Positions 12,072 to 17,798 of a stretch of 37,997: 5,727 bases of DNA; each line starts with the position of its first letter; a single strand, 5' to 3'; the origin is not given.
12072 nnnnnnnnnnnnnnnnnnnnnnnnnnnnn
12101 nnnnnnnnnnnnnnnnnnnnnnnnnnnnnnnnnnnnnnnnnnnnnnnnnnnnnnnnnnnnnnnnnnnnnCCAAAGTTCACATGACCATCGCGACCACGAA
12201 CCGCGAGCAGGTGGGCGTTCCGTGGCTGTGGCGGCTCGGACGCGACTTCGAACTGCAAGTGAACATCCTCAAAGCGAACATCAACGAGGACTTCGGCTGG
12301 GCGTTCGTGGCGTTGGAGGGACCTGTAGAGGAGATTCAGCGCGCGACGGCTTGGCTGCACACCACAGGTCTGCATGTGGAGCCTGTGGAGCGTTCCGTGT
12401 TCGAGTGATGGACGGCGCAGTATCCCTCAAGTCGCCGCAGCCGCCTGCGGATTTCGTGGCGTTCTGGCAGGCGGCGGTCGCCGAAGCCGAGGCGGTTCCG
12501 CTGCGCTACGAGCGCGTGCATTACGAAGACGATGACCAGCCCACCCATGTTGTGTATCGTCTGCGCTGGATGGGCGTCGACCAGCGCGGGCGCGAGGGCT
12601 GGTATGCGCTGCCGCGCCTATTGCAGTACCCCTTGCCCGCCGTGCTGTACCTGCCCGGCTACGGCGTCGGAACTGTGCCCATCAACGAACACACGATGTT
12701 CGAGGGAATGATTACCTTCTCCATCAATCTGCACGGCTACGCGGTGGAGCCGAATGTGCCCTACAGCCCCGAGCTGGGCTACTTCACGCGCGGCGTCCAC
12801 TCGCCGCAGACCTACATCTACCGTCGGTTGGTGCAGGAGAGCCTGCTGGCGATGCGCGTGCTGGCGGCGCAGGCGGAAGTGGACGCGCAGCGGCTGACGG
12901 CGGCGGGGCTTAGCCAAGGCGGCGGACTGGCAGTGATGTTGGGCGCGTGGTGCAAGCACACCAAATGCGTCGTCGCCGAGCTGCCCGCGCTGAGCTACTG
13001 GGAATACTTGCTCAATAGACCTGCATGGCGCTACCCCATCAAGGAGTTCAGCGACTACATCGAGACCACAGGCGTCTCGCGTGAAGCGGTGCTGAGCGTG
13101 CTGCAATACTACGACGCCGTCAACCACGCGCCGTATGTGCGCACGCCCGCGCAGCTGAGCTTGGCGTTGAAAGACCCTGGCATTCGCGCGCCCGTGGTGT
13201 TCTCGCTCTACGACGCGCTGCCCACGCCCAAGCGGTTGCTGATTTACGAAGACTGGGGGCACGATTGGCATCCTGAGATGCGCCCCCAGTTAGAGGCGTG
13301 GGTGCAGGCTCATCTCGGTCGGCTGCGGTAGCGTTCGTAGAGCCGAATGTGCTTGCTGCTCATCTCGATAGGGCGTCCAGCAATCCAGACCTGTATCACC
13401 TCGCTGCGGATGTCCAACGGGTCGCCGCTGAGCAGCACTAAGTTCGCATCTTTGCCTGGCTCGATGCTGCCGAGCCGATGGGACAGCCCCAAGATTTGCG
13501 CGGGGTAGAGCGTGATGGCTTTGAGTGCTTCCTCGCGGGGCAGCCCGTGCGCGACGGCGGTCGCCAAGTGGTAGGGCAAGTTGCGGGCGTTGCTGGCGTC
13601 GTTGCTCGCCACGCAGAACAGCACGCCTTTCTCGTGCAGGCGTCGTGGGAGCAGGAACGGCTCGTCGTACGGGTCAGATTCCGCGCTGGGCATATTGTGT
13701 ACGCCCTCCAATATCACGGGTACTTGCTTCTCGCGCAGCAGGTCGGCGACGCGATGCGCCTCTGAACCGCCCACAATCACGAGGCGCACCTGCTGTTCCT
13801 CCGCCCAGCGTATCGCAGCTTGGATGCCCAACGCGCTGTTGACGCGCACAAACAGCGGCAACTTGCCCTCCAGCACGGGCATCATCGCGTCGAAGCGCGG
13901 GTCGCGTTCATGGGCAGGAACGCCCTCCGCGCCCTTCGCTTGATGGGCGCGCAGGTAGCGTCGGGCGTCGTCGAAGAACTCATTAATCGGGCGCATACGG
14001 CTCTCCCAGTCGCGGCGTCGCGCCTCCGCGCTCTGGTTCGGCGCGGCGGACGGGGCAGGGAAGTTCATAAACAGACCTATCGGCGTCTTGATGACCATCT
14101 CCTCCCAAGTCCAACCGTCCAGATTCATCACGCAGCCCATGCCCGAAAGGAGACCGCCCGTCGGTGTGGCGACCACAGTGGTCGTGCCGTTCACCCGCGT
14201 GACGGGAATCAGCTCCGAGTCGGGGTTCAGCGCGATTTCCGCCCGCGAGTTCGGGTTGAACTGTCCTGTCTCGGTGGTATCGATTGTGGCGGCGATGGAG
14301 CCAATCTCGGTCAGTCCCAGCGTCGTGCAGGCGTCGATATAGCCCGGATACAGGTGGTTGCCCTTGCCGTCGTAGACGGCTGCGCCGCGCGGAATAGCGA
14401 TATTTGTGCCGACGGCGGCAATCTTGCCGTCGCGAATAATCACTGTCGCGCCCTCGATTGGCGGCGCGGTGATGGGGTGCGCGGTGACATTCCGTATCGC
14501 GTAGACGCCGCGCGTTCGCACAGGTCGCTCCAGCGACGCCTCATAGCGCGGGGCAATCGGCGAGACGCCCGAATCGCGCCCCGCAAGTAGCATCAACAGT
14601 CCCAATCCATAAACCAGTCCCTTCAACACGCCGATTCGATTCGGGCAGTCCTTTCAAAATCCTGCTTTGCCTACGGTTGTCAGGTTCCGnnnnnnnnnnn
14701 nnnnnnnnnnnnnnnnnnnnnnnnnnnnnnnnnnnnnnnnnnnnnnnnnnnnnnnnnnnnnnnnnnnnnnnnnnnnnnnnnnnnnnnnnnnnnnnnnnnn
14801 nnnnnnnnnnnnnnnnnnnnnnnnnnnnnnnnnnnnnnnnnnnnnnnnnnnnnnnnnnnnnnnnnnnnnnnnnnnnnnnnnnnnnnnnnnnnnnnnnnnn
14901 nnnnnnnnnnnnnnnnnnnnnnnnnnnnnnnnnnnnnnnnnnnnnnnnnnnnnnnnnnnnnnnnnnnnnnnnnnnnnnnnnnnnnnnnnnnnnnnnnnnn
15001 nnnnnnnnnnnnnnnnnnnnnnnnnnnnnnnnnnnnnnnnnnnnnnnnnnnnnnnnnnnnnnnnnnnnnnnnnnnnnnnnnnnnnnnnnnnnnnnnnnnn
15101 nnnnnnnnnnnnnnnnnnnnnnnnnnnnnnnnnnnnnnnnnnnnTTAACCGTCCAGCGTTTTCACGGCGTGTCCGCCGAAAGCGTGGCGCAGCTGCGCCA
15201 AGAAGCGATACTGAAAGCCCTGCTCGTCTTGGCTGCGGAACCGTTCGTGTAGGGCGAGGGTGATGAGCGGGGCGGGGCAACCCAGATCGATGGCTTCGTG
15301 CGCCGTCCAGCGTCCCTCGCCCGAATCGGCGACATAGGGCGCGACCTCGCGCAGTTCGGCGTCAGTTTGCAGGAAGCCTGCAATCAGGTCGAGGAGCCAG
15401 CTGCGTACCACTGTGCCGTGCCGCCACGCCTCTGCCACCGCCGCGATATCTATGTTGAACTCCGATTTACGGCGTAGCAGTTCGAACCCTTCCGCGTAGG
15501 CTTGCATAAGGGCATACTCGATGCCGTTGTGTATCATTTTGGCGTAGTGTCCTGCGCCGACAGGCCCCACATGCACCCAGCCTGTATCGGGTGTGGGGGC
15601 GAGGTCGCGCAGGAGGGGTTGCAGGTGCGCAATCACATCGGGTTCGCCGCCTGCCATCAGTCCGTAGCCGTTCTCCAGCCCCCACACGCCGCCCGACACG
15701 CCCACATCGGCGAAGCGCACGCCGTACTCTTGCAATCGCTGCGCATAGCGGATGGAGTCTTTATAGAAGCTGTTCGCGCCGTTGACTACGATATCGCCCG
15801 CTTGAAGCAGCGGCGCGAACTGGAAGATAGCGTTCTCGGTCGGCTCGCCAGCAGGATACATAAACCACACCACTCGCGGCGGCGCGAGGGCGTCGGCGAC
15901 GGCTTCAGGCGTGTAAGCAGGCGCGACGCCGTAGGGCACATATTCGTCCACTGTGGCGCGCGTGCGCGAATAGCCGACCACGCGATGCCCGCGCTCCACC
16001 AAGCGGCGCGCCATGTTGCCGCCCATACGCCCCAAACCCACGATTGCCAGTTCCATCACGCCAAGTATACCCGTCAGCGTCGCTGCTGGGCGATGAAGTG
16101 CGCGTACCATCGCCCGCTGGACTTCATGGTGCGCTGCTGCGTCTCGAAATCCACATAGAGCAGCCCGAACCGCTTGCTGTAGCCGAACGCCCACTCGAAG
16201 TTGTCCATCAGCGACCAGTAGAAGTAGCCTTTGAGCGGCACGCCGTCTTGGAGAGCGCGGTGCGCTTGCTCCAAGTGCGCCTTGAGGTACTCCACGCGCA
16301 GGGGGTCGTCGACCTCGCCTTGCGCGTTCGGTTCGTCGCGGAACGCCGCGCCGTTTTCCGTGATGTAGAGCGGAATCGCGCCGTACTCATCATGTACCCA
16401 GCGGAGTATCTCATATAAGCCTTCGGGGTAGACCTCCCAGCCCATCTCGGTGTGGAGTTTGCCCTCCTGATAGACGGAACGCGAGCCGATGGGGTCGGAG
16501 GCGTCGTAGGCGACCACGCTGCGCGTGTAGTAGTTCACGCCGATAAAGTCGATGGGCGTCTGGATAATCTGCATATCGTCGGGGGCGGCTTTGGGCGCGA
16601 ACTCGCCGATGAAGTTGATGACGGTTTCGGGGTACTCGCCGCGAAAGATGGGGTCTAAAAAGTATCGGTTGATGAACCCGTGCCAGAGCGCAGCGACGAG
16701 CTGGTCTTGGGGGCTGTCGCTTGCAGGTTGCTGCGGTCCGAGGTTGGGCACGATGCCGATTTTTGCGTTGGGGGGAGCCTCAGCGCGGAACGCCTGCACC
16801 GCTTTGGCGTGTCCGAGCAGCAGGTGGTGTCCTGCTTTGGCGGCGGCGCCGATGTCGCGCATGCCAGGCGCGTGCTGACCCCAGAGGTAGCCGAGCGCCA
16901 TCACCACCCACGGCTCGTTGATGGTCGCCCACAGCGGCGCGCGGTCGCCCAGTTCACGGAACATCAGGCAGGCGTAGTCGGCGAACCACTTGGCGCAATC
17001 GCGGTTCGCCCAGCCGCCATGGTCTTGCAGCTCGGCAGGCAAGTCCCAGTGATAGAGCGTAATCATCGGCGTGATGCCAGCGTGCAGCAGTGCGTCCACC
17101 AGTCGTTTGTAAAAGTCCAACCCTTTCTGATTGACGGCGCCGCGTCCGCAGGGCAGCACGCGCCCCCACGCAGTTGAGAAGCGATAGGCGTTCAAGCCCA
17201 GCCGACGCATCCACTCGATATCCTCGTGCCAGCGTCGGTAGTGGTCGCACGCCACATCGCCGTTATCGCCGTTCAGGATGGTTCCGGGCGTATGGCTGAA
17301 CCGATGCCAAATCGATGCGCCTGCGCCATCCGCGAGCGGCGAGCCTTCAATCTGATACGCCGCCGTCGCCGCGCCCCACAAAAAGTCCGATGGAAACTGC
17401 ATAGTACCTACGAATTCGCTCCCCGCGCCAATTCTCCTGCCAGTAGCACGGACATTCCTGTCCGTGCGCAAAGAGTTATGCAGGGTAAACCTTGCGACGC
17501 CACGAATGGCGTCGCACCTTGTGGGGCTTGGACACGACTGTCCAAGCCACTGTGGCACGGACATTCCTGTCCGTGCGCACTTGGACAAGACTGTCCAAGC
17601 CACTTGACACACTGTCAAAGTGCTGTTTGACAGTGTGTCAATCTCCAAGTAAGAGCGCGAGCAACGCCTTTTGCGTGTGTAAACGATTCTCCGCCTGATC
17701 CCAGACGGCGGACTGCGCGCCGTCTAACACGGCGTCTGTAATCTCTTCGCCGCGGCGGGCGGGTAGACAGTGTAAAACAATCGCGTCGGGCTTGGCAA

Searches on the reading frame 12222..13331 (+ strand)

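Call 11: search_protein_families(library=pfam, proteins=[window:12222-13331:+], max_evalue=0.001)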
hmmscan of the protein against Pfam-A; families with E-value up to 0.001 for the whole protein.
window:12222-13331:+ (369 aa): 2 families
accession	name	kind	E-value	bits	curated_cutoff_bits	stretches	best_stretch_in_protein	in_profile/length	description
PF05448.18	AXE1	-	3.3e-42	144.8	21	1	74-361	20-318/321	Acetyl xylan esterase (AXE1)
PF00326.27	Peptidase_S9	-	0.00076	19.5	22.6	0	206-347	47-187/213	Prolyl oligopeptidase family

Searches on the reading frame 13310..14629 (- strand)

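Call 11: search_protein_families(library=pfam, proteins=[window:13310-14629:-], max_evalue=0.001)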
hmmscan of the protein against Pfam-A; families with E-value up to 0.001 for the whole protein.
window:13310-14629:- (439 aa): 2 families
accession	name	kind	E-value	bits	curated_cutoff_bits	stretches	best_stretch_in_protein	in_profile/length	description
PF07969.17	Amidohydro_3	-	5.2e-14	53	29.7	1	361-420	405-470/472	Amidohydrolase family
PF01979.26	Amidohydro_1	-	2.1e-13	50.7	25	1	290-418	205-342/345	Amidohydrolase family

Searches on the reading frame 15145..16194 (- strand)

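Call 8: search_protein_families(library=pfam, proteins=[window:15145-16194:-], max_evalue=0.01)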
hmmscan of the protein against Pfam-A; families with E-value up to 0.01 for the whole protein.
window:15145-16194:- (349 aa): 5 families
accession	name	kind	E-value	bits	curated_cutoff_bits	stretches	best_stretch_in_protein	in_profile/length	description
PF03446.21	NAD_binding_2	-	4e-37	128.1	21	1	49-200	2-154/161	NAD binding domain of 6-phosphogluconate dehydrogenase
PF00393.24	6PGD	-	6.3e-22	78.7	27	1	215-324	1-116/290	6-phosphogluconate dehydrogenase, C-terminal domain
PF02826.25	2-Hacid_dh_C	-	2.5e-05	24.2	25.1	1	31-123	23-109/178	D-isomer specific 2-hydroxyacid dehydrogenase, NAD binding domain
PF03807.23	F420_oxidored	-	2.6e-05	25.2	21.6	1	49-86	2-41/94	NADP oxidoreductase coenzyme F420-dependent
PF02254.24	TrkA_N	-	0.0051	17.6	23.8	1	50-89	2-41/116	TrkA-N domain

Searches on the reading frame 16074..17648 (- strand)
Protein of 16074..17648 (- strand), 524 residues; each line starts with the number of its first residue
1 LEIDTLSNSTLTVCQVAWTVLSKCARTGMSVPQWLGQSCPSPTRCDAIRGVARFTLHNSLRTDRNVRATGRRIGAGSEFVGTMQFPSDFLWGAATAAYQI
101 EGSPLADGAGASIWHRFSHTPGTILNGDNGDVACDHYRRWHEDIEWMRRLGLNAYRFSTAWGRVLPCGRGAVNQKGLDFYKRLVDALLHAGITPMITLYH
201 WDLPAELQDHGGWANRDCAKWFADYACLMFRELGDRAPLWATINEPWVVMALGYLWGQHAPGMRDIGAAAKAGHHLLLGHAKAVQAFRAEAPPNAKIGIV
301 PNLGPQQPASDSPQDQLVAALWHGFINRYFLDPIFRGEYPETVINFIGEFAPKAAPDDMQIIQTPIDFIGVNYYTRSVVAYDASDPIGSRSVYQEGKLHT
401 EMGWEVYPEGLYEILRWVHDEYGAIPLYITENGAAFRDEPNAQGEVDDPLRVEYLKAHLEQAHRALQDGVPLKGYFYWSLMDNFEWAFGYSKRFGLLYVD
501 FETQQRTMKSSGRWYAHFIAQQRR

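Call 8: search_protein_families(library=pfam, proteins=[window:16074-17648:-], max_evalue=0.01)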
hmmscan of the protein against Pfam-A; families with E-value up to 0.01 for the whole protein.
window:16074-17648:- (524 aa): 1 family
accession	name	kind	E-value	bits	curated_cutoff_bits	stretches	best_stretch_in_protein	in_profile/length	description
PF00232.24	Glyco_hydro_1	-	2.3e-166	554.2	22.6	1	83-522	3-451/453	Glycosyl hydrolase family 1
